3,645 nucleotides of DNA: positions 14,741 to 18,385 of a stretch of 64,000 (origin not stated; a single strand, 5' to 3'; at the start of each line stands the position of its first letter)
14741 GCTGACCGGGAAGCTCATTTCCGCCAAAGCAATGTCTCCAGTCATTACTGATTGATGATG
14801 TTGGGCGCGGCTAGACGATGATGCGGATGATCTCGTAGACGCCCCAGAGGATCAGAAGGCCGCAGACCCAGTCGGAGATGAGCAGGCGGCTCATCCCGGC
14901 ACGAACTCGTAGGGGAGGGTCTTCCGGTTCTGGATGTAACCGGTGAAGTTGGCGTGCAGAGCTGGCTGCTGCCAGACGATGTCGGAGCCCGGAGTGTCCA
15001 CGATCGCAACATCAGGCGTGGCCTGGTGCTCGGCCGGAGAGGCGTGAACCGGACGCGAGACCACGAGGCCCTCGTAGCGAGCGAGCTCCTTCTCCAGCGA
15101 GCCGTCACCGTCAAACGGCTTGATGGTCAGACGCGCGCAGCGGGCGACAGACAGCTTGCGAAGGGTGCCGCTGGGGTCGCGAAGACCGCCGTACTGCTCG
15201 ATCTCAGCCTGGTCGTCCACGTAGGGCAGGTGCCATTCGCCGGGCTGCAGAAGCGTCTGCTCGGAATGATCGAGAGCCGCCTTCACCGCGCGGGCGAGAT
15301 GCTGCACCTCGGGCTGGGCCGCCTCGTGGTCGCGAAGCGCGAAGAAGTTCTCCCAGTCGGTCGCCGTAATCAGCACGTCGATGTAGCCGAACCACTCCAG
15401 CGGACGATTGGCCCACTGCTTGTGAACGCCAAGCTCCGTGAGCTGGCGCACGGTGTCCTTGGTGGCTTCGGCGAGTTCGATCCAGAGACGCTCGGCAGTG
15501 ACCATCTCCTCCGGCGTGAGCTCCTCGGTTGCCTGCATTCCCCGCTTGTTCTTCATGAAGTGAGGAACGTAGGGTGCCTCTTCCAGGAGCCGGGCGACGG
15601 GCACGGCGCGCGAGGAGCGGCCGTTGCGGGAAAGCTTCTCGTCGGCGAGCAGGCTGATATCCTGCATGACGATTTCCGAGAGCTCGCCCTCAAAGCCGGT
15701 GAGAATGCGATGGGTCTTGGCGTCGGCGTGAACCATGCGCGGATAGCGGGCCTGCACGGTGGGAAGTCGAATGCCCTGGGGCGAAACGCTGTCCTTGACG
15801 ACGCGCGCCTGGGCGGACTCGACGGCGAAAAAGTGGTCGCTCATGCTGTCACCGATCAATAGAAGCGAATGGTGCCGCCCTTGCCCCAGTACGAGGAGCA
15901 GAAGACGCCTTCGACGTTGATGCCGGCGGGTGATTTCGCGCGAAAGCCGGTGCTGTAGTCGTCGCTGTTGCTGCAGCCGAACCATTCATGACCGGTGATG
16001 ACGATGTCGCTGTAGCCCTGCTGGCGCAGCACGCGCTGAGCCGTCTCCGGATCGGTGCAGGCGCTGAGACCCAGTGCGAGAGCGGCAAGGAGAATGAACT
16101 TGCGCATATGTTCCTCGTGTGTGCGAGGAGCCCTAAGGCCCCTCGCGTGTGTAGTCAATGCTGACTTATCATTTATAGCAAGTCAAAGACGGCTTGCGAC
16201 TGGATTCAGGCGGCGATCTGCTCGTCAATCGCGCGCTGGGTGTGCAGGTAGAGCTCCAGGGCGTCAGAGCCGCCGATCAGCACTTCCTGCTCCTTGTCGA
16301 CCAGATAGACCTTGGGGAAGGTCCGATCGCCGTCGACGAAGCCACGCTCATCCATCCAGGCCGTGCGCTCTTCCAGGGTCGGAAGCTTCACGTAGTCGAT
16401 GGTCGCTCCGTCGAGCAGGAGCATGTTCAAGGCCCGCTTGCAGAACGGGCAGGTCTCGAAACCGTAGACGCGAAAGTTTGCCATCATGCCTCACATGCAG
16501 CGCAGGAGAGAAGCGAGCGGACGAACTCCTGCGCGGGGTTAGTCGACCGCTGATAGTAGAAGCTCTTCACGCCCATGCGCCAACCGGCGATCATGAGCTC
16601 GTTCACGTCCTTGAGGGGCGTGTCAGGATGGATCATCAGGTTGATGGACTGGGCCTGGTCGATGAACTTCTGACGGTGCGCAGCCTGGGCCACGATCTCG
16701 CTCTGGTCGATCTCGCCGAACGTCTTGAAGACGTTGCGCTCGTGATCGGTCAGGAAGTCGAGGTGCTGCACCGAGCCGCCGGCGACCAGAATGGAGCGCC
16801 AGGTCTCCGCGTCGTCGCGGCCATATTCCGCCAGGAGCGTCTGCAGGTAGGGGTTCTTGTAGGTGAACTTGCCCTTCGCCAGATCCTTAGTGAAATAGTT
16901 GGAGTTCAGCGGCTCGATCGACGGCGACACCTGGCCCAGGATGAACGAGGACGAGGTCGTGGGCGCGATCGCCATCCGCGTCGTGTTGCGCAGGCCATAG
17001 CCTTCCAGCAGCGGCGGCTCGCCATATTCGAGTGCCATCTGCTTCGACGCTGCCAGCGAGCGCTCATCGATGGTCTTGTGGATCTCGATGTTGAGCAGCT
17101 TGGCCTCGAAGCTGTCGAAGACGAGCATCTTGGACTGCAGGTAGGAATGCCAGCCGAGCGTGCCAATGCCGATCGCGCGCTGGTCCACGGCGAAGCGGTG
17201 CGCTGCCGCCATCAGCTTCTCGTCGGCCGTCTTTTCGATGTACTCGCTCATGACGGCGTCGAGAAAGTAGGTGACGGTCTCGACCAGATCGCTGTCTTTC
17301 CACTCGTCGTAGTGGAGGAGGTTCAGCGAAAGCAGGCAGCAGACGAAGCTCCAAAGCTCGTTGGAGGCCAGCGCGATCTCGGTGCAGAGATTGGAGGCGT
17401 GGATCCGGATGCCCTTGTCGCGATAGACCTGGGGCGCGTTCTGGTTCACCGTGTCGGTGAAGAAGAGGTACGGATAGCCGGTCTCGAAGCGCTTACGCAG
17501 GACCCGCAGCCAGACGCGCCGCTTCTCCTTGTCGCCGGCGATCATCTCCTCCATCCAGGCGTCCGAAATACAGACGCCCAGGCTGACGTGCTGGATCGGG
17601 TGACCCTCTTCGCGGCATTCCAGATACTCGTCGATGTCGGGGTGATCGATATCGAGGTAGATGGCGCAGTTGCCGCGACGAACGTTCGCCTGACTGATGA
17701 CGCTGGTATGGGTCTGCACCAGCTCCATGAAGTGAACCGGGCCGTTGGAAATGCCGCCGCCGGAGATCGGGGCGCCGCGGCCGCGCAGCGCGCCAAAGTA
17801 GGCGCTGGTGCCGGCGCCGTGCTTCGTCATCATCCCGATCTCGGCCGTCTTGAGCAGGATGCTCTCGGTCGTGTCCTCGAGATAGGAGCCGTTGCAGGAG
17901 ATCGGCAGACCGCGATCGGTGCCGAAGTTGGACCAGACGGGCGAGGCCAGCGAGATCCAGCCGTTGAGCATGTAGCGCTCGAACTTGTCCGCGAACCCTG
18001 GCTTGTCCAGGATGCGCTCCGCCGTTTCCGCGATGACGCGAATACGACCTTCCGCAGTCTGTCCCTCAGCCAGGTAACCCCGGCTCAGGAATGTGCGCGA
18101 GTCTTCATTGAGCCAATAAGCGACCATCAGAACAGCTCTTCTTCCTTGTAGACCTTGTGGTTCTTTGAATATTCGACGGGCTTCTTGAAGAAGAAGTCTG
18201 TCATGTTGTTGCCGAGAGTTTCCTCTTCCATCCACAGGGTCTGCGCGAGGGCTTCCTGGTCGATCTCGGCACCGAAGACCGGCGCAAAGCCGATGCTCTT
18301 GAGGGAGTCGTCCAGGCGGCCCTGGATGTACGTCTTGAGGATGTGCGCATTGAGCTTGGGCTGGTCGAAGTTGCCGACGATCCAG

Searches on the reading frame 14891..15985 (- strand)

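Call 83: search_protein_families(library=pfam, proteins=[window:14891-15985:-], max_evalue=0.0001)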
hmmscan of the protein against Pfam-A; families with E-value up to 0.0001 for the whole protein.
window:14891-15985:- (364 aa): 1 family
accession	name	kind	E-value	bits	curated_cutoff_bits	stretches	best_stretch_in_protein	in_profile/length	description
PF02511.20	Thy1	-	8.1e-05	22.9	24.8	0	139-236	98-183/191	Thymidylate synthase complementing protein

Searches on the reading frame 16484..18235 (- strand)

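Call 9: search_protein_families(library=phrogs, proteins=[window:16484-18235:-], max_evalue=0.00001)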
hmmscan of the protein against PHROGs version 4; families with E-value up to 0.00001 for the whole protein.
window:16484-18235:- (583 aa): 9 families
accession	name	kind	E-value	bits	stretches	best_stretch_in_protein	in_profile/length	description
phrog_84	-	DNA, RNA and nucleotide metabolism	1.4e-148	497.7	1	54-582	210-795/975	ribonucleoside-diphosphate reductase large subunit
phrog_30939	-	DNA, RNA and nucleotide metabolism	3.1e-82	277.9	1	83-562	470-958/977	ribonucleotide reductase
phrog_12229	-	DNA, RNA and nucleotide metabolism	1.5e-80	272.2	2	40-183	5-148/577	ribonucleotide reductase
phrog_3844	-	moron, auxiliary metabolic gene and host takeover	9.1e-63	213.7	2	411-582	308-450/451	NrdA-like aerobic NDP reductase large subunit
phrog_29665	-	unknown function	2e-41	142.5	1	289-425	2-150/150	-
phrog_33412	-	unknown function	1.3e-39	136.2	1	445-583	2-140/140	-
phrog_3987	-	DNA, RNA and nucleotide metabolism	1.7e-32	113.6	2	88-234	196-347/467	ribonucleotide reductase large subunit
phrog_22953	-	DNA, RNA and nucleotide metabolism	1.1e-13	52.6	1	146-231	3-93/201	ribonucleotide reductase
phrog_367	-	DNA, RNA and nucleotide metabolism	2.4e-07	30.3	1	167-452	263-543/701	ribonucleotide reductase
